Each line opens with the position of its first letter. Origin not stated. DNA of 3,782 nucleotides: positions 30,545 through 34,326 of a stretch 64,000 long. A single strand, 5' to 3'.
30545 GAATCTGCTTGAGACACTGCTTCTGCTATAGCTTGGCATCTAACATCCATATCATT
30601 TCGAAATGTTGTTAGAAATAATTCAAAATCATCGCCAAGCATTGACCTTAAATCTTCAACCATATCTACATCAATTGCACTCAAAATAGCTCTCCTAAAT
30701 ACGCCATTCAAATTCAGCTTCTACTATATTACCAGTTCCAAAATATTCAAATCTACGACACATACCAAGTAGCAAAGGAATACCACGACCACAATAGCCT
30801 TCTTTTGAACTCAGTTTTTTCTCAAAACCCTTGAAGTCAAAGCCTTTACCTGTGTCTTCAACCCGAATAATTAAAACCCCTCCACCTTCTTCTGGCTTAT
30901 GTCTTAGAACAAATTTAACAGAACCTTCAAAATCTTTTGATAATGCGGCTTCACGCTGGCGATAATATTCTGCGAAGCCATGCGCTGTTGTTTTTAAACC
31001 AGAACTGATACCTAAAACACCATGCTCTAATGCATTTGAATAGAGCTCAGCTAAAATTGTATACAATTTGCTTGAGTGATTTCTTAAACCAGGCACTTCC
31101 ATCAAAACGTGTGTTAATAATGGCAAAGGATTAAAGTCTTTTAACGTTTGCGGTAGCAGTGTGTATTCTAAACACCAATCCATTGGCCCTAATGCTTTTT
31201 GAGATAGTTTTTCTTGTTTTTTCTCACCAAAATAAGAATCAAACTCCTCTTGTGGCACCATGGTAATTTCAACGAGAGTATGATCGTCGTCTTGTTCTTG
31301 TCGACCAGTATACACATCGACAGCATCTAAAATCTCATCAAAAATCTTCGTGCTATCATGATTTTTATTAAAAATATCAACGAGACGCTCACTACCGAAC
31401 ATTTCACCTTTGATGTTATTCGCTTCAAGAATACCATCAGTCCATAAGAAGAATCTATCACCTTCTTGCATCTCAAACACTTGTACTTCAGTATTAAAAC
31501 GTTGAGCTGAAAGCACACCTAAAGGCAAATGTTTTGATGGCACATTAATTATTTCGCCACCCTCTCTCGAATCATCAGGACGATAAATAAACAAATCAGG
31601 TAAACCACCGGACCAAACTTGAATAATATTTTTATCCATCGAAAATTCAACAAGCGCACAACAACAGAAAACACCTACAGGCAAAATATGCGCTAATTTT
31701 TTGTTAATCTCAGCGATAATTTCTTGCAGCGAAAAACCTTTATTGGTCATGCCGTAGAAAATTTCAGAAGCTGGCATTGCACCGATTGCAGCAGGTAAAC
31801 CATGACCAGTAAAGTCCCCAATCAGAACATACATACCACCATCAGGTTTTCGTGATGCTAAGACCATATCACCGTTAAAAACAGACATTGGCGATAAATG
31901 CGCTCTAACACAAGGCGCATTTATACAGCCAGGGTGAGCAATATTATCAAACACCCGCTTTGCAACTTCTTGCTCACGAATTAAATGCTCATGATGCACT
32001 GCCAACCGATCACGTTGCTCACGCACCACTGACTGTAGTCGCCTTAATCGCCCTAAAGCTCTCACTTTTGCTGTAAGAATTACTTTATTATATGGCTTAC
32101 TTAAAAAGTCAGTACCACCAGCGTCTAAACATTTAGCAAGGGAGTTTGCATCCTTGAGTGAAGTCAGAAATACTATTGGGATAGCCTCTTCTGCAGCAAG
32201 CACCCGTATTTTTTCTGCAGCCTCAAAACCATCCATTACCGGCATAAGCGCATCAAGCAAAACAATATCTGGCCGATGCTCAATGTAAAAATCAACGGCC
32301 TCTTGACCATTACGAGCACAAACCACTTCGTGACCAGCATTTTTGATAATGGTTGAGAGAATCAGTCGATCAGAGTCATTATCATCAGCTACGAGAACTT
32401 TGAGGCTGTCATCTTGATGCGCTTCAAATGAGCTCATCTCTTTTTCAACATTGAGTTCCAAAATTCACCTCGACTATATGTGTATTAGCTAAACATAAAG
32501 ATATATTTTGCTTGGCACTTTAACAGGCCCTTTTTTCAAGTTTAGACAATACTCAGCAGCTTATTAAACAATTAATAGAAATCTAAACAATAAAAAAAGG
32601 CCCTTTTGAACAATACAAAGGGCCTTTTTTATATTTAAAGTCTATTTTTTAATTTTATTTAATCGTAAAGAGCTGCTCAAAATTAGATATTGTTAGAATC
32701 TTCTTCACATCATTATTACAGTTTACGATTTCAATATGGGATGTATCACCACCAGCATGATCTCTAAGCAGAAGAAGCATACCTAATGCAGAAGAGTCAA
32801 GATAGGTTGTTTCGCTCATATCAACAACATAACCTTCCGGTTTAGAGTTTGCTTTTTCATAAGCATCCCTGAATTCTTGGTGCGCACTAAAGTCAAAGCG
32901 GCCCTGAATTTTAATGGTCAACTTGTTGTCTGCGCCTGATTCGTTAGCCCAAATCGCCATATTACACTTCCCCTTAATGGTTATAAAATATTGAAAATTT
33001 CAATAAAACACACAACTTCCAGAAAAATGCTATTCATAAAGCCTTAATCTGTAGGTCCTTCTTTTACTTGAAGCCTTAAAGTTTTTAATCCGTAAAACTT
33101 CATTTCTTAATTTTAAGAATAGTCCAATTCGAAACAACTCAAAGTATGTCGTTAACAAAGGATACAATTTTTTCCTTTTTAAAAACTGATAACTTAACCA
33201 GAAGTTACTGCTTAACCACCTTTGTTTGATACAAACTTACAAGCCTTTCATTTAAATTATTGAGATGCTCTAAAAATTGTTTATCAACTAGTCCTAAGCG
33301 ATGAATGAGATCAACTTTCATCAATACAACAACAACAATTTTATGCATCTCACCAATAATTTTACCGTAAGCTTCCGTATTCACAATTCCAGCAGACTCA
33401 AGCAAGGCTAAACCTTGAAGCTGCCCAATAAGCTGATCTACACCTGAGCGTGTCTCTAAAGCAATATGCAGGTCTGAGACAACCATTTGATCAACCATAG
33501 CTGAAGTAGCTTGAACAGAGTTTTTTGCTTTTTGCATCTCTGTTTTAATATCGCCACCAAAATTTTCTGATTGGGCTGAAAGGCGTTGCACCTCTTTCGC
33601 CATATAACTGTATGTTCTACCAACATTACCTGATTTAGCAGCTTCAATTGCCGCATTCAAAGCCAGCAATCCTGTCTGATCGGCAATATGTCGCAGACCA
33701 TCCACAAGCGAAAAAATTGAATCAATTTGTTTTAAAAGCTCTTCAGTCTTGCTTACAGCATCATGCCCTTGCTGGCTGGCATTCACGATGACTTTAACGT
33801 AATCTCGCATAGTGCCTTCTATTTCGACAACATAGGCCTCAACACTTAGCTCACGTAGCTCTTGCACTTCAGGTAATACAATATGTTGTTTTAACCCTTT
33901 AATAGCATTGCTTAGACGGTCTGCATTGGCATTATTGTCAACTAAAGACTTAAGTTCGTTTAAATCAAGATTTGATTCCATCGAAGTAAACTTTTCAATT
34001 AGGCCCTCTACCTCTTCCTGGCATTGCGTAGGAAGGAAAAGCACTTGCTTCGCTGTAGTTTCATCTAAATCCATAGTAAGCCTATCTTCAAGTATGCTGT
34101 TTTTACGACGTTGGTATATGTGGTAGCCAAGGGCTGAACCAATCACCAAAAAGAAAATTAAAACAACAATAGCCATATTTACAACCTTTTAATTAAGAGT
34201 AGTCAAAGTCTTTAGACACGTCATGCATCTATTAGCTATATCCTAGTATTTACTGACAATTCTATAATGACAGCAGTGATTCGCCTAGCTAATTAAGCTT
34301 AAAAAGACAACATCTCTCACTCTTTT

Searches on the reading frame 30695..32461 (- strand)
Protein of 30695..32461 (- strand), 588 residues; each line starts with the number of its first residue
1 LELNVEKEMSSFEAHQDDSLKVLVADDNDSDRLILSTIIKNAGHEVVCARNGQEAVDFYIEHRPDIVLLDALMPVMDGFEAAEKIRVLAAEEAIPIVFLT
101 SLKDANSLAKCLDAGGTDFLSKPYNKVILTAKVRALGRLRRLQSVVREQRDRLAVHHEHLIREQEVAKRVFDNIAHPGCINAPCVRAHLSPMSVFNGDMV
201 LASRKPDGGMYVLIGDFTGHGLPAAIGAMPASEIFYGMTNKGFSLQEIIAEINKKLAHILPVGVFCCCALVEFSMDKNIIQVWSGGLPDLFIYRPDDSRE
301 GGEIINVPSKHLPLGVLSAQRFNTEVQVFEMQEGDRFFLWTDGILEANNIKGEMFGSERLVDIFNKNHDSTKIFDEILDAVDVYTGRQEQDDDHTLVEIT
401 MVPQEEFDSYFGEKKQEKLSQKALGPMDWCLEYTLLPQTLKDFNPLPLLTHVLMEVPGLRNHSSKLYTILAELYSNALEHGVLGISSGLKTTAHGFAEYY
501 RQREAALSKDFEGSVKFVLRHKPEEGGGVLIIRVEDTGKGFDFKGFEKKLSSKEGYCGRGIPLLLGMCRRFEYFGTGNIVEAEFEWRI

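Call 105: search_protein_families(library=pfam, proteins=[window:30695-32461:-], max_evalue=0.00001)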
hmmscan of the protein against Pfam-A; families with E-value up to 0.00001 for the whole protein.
window:30695-32461:- (588 aa): 2 families
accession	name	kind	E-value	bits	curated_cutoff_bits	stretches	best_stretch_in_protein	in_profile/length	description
PF07228.17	SpoIIE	-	3.6e-40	138.4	25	1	206-400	1-190/192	Stage II sporulation protein E (SpoIIE)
PF00072.30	Response_reg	-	6.4e-23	81.5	30.2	1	22-133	1-110/111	Response regulator receiver domain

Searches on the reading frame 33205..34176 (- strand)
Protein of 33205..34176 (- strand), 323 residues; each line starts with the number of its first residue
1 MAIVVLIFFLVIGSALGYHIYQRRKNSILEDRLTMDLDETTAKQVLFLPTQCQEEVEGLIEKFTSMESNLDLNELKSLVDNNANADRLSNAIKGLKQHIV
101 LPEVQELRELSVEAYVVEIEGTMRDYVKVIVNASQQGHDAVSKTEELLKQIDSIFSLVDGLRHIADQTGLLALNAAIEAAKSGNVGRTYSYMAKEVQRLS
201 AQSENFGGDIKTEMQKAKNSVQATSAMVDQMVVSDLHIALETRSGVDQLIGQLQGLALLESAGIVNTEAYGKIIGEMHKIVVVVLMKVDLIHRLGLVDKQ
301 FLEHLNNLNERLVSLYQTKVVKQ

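Call 105: search_protein_families(library=pfam, proteins=[window:33205-34176:-], max_evalue=0.00001)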
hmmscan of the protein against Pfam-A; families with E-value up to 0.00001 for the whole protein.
window:33205-34176:- (323 aa): 1 family
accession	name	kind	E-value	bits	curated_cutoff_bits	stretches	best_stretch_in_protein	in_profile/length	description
PF00015.26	MCPsignal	-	1.7e-18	67.5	34.6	1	135-237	16-121/172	Methyl-accepting chemotaxis protein (MCP) signalling domain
